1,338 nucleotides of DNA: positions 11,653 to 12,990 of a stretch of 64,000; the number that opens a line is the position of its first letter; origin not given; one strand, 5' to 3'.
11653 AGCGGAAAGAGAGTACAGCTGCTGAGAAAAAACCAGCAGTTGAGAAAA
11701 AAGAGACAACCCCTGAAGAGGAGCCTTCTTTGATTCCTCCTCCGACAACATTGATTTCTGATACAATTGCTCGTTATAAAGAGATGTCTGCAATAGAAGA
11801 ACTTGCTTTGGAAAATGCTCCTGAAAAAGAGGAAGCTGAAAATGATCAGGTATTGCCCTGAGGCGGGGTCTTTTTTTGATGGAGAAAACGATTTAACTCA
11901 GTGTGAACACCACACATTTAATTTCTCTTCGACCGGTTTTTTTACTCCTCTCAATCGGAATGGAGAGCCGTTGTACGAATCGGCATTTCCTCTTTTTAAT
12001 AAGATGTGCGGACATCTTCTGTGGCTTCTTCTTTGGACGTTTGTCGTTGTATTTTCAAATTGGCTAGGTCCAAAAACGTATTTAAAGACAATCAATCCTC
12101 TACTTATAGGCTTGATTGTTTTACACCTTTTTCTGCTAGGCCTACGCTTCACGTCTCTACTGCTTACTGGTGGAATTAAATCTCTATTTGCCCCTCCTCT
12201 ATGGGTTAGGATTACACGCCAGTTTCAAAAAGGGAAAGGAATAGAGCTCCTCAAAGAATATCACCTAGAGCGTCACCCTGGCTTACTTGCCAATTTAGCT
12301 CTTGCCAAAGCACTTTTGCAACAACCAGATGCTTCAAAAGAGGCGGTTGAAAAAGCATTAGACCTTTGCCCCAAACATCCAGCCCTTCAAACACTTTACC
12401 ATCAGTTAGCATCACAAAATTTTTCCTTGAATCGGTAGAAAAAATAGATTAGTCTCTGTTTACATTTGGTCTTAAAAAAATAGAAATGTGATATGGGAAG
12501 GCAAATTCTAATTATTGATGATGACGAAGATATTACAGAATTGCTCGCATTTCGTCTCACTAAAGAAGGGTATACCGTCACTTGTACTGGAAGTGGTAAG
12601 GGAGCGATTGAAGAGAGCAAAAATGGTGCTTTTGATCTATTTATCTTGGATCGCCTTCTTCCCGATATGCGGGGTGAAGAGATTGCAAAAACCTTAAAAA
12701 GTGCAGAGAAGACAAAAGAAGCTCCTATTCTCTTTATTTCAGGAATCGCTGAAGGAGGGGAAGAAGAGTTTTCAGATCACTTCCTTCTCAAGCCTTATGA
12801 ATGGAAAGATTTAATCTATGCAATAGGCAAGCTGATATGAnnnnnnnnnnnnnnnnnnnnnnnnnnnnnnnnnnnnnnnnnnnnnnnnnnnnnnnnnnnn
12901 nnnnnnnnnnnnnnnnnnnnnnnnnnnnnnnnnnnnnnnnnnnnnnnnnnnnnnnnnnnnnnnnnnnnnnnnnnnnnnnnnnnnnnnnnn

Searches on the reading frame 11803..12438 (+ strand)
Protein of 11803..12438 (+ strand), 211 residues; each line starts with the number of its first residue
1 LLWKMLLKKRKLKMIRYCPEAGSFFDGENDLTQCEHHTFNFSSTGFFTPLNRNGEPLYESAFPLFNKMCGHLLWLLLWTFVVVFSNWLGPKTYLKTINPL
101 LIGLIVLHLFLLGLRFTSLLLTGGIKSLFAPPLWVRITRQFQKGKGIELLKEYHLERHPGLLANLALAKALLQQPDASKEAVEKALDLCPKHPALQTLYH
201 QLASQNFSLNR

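Call 51: search_protein_families(library=pfam, proteins=[window:11803-12438:+], max_evalue=0.01)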
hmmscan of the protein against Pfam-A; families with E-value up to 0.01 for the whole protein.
window:11803-12438:+ (211 aa): 2 families
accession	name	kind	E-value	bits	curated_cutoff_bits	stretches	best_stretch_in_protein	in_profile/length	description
PF13428.12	TPR_14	-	0.0054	17.7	23.5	0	160-201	2-43/44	Tetratricopeptide repeat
PF13181.12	TPR_8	-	0.0074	16.8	25.7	0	162-192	4-34/34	Tetratricopeptide repeat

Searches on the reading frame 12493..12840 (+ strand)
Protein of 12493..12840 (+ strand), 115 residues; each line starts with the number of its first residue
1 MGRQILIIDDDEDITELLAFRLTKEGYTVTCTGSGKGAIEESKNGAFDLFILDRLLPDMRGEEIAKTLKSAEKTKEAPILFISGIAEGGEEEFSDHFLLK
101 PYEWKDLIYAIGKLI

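Call 6: search_protein_families(library=ncbifam, proteins=[window:12493-12840:+], max_evalue=0.001)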
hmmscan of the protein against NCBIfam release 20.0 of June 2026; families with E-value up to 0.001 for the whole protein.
window:12493-12840:+ (115 aa): 71 families (the best 25 are shown)
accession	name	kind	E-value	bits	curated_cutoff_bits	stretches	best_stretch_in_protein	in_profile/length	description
NF053854.1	RespRegPhoBBctds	equivalog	2.2e-18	66.4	270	1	5-108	1-108/225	two-component system response regulator PhoB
TIGR02154.1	PhoB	equivalog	4e-17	62.3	296.2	1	1-109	1-114/226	phosphate regulon transcriptional regulator PhoB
NF007135.0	PRK09581.1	equivalog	1.1e-15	57.4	474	1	1-108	1-113/457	PleD family two-component system response regulator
NF046022.1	RespRegCpdRBruc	equivalog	3.1e-15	56.2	180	1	4-114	3-116/120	cell cycle two-component system response regulator CpdR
NF033120.0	vanR_FM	exception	8e-15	55.1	460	1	4-84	5-82/231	vancomycin resistance response regulator transcription factor, VanR-F/VanR-M family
NF045991.1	RespRegCtrARhodob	equivalog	9.8e-15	54.9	350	1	4-111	2-112/224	response regulator transcription factor CtrA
NF008296.0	PRK11083.1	equivalog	3.1e-14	52.9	273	1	3-85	4-83/228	two-component system response regulator CreB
NF040534.1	resp_reg_YycF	equivalog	4.9e-14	52.2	340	1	4-108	2-108/231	response regulator YycF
NF045717.1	DVU0259_DivK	exception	1.1e-13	51.4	160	1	1-113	1-114/117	DVU0259 family response regulator domain-containing protein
NF040689.1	MtrAB_MtrA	equivalog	1.3e-13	50.8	300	1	5-110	1-108/219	MtrAB system response regulator MtrA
NF045944.1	ResRegRpaBCyano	equivalog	1e-12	47.9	330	1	6-108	1-105/229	response regulator transcription factor RpaB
NF046026.1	HisKinCckACaul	equivalog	3.7e-12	45.2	1000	1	4-95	560-648/678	cell cycle histidine kinase CckA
NF041733.1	resp_reg_CseB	equivalog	3.8e-12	46.1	350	1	4-108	2-108/228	two-component system response regulator CseB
TIGR01387.1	cztR_silR_copR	subfamily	2e-11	44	279.2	1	5-111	1-110/218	heavy metal response regulator transcription factor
NF007346.1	PRK09836.1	equivalog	2.4e-11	43.9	420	1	4-111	2-112/227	copper/silver response regulator transcription factor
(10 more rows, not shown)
